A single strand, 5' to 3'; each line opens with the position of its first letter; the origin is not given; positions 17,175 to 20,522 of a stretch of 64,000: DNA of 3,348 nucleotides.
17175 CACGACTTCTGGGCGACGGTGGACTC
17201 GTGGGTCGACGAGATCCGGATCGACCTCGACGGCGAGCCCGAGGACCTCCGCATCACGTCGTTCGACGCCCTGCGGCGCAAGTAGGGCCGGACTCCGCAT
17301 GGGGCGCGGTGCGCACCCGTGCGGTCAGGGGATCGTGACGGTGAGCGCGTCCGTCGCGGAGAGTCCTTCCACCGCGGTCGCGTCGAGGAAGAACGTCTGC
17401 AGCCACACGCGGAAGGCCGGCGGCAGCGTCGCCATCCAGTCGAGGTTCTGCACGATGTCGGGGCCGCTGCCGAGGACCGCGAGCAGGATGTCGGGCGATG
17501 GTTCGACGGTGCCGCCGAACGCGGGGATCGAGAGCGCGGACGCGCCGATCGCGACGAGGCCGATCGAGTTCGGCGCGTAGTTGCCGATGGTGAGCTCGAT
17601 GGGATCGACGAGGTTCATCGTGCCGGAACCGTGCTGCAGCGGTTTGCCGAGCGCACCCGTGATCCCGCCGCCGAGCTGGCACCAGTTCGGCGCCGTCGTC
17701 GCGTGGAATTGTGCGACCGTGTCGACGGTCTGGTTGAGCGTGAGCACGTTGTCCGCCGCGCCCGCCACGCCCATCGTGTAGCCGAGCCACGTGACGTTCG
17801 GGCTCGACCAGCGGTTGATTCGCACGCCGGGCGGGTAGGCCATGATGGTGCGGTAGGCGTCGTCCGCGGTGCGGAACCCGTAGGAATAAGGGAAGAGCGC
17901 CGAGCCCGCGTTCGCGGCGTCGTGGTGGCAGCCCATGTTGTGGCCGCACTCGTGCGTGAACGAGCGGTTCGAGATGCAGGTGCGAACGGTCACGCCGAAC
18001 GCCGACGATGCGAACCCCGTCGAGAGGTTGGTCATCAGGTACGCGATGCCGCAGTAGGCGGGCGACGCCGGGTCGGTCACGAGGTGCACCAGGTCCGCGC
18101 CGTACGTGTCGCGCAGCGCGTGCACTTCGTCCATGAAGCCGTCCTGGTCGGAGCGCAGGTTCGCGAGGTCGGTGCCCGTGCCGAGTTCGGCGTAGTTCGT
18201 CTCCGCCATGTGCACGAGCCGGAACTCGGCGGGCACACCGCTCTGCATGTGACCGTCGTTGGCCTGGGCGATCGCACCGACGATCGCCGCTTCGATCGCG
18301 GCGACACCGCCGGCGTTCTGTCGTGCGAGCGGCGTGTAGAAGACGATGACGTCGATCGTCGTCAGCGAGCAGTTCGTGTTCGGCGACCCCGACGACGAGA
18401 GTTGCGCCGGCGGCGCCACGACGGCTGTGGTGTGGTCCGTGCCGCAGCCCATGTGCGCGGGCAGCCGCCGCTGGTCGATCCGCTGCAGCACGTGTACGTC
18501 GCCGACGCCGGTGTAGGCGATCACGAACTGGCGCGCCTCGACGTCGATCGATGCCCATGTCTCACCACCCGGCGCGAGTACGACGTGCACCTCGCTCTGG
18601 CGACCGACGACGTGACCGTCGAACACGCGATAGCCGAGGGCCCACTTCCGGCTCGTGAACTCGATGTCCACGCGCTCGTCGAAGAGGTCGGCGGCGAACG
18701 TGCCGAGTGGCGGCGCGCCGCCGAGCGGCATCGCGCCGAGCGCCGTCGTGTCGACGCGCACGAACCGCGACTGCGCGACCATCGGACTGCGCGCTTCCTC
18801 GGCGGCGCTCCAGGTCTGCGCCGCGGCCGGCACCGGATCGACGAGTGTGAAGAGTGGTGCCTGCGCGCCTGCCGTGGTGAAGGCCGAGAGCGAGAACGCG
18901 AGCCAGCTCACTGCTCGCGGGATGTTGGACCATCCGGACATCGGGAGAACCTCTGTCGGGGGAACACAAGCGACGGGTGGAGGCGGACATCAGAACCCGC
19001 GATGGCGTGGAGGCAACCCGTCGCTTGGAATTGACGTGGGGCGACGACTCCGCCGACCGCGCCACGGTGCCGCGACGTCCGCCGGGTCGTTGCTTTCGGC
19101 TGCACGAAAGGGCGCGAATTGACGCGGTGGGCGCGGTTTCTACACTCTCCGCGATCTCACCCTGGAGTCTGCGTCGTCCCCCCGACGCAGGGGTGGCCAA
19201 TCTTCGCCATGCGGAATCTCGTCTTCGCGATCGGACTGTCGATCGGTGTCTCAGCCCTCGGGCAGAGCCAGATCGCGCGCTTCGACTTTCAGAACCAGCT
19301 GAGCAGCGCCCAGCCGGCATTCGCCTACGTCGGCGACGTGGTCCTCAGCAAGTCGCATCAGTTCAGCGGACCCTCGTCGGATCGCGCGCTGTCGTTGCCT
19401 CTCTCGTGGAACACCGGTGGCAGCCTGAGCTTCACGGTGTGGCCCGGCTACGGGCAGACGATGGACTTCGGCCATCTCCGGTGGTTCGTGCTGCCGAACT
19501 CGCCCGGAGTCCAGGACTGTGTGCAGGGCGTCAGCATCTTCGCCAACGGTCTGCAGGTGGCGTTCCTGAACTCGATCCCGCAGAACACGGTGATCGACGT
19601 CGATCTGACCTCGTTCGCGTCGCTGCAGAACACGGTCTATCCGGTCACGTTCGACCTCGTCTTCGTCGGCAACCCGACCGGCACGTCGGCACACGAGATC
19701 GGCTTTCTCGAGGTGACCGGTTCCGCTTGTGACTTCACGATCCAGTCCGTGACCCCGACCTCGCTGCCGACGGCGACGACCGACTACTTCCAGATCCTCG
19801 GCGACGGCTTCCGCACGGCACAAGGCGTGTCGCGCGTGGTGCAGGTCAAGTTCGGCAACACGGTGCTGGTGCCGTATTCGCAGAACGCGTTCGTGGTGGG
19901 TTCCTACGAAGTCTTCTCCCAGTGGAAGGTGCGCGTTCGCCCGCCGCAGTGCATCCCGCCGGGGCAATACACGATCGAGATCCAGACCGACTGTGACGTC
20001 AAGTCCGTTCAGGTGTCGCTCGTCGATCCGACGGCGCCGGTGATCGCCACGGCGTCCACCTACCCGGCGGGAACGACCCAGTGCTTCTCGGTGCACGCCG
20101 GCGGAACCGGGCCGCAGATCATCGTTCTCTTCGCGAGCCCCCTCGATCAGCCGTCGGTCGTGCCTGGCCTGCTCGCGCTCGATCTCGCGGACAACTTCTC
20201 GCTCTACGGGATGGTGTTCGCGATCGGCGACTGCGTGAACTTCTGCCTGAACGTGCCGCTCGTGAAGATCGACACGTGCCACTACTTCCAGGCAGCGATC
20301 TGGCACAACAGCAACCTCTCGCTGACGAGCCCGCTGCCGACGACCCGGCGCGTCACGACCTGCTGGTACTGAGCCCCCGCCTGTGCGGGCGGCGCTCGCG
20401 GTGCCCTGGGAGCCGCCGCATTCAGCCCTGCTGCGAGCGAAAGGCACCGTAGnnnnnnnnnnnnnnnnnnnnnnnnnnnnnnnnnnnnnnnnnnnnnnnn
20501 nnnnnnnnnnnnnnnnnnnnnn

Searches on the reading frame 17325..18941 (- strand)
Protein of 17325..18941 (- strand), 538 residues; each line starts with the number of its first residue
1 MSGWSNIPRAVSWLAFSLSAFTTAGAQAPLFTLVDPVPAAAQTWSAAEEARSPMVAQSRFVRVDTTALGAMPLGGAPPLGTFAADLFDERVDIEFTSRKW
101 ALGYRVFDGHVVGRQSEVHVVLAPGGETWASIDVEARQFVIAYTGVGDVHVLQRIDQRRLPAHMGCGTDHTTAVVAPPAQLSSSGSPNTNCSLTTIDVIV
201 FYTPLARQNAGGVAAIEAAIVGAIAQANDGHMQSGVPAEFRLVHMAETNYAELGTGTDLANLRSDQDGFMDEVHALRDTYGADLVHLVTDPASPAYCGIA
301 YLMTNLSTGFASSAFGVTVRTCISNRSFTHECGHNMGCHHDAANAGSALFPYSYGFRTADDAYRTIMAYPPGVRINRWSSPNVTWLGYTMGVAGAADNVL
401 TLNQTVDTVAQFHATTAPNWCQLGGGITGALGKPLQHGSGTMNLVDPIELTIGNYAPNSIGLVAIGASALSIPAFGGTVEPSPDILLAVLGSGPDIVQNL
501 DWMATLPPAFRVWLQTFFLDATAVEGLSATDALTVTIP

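Call 5: search_protein_families(library=pfam, proteins=[window:17325-18941:-], max_evalue=1)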
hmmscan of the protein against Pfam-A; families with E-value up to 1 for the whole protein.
window:17325-18941:- (538 aa): 5 families
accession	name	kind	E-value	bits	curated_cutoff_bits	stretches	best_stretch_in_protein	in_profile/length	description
PF13688.12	Reprolysin_5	-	1.8e-18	67.9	27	1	193-379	2-196/196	Metallo-peptidase family M12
PF13582.12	Reprolysin_3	-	4.2e-14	53.6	22.4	1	219-341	3-123/123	Metallo-peptidase family M12B Reprolysin-like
PF13583.11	Reprolysin_4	-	1.9e-13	51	22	1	195-385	4-191/203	Metallo-peptidase family M12B Reprolysin-like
PF10462.15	Peptidase_M66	-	0.00093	18.7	20.6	1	306-354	174-224/306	Peptidase M66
PF13574.12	Reprolysin_2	-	0.0043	17.4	27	1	283-345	73-146/195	Metallo-peptidase family M12B Reprolysin-like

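Call 6: search_protein_families(library=ncbifam, proteins=[window:17325-18941:-], max_evalue=1)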
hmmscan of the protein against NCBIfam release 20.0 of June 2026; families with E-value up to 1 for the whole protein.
window:17325-18941:- (538 aa): 4 families
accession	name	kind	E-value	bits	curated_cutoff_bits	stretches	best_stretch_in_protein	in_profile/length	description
NF052434.1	Mep72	equivalog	1.5e-33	116.3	645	1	195-419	1-238/573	biofilm-associated metzincin protease Mep72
NF033511.1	metallo_CpaA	exception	5.8e-11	41.4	750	1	272-412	450-574/575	metalloendopeptidase CpaA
NF038115.1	SVAGG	subfamily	0.0078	15.3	150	1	270-343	124-194/407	SVAGG family GlyGly-CTERM protein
NF006537.0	PRK09027.1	equivalog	0.025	14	153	1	190-252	44-104/295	cytidine deaminase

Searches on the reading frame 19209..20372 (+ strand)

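Call 5: search_protein_families(library=pfam, proteins=[window:19209-20372:+], max_evalue=1)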
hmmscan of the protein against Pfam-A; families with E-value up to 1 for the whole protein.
window:19209-20372:+ (387 aa): 1 family
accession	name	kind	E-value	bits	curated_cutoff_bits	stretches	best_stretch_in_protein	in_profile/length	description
PF01833.30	TIG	-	0.0029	18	20.9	1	177-225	2-47/84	IPT/TIG domain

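Call 6: search_protein_families(library=ncbifam, proteins=[window:19209-20372:+], max_evalue=1)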
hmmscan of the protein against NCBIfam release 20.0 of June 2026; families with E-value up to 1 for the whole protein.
window:19209-20372:+ (387 aa): 1 family
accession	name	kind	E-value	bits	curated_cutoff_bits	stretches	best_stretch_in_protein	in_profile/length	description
NF038269.1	lipase_LipE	equivalog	0.048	12.8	750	1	264-340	224-297/407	lipase LipE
